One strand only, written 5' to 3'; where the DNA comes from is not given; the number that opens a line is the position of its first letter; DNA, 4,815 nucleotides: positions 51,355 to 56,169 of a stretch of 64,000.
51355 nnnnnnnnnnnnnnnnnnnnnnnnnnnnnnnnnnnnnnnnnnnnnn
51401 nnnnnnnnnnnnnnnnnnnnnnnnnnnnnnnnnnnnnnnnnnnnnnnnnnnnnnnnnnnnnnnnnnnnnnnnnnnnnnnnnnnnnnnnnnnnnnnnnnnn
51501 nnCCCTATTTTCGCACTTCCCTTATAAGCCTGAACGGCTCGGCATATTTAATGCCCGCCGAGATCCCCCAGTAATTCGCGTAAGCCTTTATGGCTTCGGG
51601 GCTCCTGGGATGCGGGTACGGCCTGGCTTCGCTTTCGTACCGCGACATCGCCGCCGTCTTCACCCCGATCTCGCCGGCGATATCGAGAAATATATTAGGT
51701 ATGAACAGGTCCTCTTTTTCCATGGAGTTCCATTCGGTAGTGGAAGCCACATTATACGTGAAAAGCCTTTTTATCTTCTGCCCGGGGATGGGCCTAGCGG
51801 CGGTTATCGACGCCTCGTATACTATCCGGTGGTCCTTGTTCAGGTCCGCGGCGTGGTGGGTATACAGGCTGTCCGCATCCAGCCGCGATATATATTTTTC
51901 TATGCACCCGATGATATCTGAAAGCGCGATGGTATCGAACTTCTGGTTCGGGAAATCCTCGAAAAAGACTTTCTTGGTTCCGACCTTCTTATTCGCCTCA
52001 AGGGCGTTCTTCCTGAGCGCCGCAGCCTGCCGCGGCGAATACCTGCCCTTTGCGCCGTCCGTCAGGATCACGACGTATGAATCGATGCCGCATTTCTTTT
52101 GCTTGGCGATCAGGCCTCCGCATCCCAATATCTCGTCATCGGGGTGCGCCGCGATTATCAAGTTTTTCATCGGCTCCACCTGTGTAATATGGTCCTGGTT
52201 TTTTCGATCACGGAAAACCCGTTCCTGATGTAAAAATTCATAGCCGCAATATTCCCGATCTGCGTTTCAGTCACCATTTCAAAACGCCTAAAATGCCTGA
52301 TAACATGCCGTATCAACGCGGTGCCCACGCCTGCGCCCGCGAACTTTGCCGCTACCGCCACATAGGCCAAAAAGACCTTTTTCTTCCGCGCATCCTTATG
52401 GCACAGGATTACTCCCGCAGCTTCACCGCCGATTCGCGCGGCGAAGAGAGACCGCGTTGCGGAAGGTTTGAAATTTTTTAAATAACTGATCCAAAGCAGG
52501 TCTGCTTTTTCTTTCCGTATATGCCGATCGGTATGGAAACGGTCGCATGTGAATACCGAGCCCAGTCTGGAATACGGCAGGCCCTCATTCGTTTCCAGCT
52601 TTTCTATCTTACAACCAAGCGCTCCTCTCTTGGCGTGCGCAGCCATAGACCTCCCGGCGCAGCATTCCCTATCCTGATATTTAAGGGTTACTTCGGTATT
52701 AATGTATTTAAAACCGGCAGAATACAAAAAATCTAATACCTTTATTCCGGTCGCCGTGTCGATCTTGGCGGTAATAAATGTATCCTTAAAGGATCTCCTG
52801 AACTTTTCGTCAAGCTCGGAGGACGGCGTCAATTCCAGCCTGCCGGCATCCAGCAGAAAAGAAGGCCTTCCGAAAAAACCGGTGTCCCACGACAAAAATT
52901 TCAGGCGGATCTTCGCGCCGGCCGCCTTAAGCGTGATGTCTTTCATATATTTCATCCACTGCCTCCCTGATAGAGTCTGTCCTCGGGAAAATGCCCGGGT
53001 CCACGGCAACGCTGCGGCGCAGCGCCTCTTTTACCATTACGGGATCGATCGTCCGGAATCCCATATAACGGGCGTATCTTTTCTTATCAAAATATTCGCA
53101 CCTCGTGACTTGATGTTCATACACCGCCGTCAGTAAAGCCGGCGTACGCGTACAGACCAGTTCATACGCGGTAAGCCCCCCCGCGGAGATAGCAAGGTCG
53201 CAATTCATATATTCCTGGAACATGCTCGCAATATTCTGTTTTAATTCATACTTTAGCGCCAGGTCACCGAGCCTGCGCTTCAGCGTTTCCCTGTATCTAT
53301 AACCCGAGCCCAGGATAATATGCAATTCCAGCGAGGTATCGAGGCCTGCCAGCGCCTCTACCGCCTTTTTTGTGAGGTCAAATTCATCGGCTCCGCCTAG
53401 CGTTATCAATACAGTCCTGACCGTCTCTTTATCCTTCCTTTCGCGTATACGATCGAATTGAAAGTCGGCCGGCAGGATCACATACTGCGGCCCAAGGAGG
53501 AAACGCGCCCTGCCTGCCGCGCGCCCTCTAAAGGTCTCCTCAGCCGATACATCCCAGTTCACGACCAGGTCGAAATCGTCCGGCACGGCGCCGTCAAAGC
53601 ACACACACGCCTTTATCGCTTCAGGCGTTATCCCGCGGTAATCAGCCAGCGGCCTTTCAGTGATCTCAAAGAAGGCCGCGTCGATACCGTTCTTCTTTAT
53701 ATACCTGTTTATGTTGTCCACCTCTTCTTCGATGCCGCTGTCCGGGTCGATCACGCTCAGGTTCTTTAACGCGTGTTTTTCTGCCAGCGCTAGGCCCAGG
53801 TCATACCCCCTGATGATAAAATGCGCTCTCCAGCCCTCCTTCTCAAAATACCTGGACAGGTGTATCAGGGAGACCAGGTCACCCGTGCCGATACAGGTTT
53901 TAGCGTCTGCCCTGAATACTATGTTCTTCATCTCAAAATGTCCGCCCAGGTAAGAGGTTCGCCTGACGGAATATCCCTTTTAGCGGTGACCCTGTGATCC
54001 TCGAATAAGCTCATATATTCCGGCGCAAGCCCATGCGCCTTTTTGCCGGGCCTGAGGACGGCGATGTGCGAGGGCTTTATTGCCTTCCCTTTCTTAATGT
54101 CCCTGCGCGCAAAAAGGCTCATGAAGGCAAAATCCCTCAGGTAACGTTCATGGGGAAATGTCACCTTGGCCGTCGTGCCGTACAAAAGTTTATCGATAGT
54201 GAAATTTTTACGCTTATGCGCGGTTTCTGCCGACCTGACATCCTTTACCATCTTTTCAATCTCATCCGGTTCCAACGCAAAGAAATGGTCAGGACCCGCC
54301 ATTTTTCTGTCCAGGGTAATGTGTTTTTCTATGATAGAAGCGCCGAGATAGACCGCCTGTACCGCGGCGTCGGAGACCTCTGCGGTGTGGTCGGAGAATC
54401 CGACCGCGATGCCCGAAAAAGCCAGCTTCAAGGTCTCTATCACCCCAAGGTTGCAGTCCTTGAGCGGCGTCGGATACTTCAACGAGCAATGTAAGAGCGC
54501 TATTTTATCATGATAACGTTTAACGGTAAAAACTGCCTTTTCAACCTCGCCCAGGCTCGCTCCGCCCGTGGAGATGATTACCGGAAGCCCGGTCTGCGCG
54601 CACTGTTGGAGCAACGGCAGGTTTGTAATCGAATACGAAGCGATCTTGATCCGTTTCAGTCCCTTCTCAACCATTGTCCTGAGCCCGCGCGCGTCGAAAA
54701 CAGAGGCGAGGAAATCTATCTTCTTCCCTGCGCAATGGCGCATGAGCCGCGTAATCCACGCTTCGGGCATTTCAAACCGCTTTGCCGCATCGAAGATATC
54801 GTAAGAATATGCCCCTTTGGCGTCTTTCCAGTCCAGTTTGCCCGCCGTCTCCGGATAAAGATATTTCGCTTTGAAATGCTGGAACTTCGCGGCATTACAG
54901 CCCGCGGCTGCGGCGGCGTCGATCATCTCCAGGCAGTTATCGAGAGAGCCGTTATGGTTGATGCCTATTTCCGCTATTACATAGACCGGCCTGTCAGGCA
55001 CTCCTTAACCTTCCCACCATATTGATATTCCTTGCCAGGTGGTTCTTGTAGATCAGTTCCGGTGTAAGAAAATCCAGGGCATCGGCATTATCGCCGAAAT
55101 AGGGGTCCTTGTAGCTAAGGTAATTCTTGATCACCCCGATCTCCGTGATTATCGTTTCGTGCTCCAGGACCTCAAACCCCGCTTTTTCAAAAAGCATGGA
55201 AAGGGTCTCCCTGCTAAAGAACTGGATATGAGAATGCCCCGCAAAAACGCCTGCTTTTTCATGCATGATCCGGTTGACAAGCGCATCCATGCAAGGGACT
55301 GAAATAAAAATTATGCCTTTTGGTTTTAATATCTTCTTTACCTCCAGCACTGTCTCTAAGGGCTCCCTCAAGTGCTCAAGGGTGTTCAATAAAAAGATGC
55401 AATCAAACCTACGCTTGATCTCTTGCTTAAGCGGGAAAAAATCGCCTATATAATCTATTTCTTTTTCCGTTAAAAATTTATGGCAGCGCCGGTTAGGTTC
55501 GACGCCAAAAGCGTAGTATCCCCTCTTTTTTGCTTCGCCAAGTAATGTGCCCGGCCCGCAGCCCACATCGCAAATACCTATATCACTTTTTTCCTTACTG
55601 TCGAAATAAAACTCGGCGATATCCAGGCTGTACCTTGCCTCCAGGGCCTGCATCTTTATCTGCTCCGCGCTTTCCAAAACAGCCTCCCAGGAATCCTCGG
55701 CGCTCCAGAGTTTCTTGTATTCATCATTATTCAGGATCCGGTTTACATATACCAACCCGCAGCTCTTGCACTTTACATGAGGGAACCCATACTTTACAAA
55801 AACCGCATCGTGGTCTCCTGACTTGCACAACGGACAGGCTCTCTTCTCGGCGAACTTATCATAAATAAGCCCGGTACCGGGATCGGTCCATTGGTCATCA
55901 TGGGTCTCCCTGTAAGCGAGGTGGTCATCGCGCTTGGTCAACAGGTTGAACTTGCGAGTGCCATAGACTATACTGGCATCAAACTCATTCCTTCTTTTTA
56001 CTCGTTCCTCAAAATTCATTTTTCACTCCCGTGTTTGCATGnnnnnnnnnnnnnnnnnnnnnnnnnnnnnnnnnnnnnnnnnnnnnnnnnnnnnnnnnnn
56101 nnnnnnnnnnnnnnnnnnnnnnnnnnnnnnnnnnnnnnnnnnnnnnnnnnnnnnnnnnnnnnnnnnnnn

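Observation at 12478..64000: Roughly 51.5-kb gapless, co-directional, translationally coupled unit of about 48 glycan-biosynthesis genes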

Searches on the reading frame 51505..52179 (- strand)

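Call 7: search_protein_families(library=pfam, proteins=[window:51505-52179:-])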
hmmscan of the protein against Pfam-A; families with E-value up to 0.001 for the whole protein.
window:51505-52179:- (224 aa): 1 family
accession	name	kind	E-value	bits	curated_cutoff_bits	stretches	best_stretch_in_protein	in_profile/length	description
PF02585.22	PIG-L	-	3e-23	83.2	28.2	1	7-127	1-128/129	GlcNAc-PI de-N-acetylase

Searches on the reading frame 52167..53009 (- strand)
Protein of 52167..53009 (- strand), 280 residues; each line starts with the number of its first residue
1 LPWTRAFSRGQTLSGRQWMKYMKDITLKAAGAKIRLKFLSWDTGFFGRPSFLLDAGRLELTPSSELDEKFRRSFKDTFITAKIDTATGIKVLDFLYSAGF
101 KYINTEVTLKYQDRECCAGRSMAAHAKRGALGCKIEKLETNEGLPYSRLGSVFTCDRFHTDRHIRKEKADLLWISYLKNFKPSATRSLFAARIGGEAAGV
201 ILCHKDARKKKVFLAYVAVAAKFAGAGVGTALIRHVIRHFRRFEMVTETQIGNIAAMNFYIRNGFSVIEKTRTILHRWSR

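Call 7: search_protein_families(library=pfam, proteins=[window:52167-53009:-])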
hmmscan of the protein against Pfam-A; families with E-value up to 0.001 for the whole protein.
window:52167-53009:- (280 aa): 3 families
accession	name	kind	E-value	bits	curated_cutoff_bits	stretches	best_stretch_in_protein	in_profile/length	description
PF00583.31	Acetyltransf_1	-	6.4e-13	49.4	20.7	1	181-265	30-116/116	Acetyltransferase (GNAT) family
PF13508.13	Acetyltransf_7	-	4.1e-08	33.9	27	1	187-266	4-83/84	Acetyltransferase (GNAT) domain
PF13673.13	Acetyltransf_10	-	1.3e-05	25.6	23.6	1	185-272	30-114/128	Acetyltransferase (GNAT) domain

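Call 56: search_protein_families(library=ncbifam, proteins=[window:52167-52955:-], max_evalue=0.00001)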
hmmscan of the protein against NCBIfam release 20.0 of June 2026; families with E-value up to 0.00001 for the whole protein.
window:52167-52955:- (262 aa): 3 families
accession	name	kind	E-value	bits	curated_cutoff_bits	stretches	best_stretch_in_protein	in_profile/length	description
NF008212.0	PRK10975.1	equivalog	2.6e-12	47.1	219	1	18-254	7-226/232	dTDP-4-amino-4,6-dideoxy-D-galactose acyltransferase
TIGR01575.1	rimI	equivalog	4.1e-07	30.2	86.4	1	162-254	27-119/132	ribosomal protein S18-alanine N-acetyltransferase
NF007853.0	PRK10562.1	equivalog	7e-07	29.6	125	1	194-253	69-126/146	N-acetyltransferase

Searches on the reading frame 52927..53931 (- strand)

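Call 7: search_protein_families(library=pfam, proteins=[window:52927-53931:-])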
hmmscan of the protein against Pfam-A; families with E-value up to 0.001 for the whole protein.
window:52927-53931:- (334 aa): 1 family
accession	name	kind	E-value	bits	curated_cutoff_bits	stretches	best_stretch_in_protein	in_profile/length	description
PF04101.22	Glyco_tran_28_C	-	6.8e-05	23.4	22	1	177-310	4-143/166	Glycosyltransferase family 28 C-terminal domain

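Call 56: search_protein_families(library=ncbifam, proteins=[window:52927-53931:-], max_evalue=0.00001)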
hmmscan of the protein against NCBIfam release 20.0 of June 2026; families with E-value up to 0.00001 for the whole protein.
window:52927-53931:- (334 aa): 1 family
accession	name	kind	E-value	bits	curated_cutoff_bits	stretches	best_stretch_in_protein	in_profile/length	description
TIGR03590.1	PseG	equivalog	3e-31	109.1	153.55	1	3-278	2-277/280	UDP-2,4-diacetamido-2,4,6-trideoxy-beta-L-altropyranose hydrolase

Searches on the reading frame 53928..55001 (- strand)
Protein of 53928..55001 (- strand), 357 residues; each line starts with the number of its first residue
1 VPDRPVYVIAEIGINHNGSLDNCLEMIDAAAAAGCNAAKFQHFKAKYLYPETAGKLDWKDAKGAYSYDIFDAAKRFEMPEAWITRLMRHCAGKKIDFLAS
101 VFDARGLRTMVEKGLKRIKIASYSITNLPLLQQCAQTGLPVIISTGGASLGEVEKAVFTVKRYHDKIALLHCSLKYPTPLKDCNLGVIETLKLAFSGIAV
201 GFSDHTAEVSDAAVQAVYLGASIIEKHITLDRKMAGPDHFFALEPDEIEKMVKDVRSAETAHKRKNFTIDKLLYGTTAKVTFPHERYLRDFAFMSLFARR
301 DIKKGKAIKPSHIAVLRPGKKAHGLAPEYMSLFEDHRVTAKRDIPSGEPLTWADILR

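Call 7: search_protein_families(library=pfam, proteins=[window:53928-55001:-])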
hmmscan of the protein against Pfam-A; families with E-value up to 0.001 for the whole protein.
window:53928-55001:- (357 aa): 2 families
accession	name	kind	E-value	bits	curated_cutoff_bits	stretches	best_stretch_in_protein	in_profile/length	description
PF03102.20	NeuB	-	4.3e-74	249.5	22.1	1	26-264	1-238/241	NeuB family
PF08666.17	SAF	-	8.9e-11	42.6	21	1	295-355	3-62/63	SAF domain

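Call 56: search_protein_families(library=ncbifam, proteins=[window:53928-55001:-], max_evalue=0.00001)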
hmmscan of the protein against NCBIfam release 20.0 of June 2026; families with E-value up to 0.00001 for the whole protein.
window:53928-55001:- (357 aa): 2 families
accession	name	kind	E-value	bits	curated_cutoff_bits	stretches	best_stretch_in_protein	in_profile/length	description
TIGR03569.1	NeuB_NnaB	equivalog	3.9e-87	292.4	399.65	1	6-333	1-315/329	N-acetylneuraminate synthase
TIGR03586.1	PseI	equivalog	2e-66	224.4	340.25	1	6-349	2-326/327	pseudaminic acid synthase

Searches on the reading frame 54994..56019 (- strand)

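Call 8: search_protein_families(library=pfam, proteins=[window:54994-56019:-])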
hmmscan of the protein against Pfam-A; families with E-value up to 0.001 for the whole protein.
window:54994-56019:- (341 aa): 6 families
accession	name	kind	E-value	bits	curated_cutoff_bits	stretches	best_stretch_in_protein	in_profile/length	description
PF13489.12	Methyltransf_23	-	4.4e-25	88.8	27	1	142-286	19-163/164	Methyltransferase domain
PF08241.18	Methyltransf_11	-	2.9e-10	41.1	21.2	1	151-239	2-95/95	Methyltransferase domain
PF13847.12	Methyltransf_31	-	5.3e-08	33.1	27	1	144-256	2-127/145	Methyltransferase domain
PF08242.18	Methyltransf_12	-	8.9e-08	33.2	30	1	151-237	2-98/98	Methyltransferase domain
PF13649.12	Methyltransf_25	-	6.2e-07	30.5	27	1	149-235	1-97/97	Methyltransferase domain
PF08003.17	Methyltransf_9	-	0.00018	21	23.8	1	149-283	119-261/315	Protein of unknown function (DUF1698)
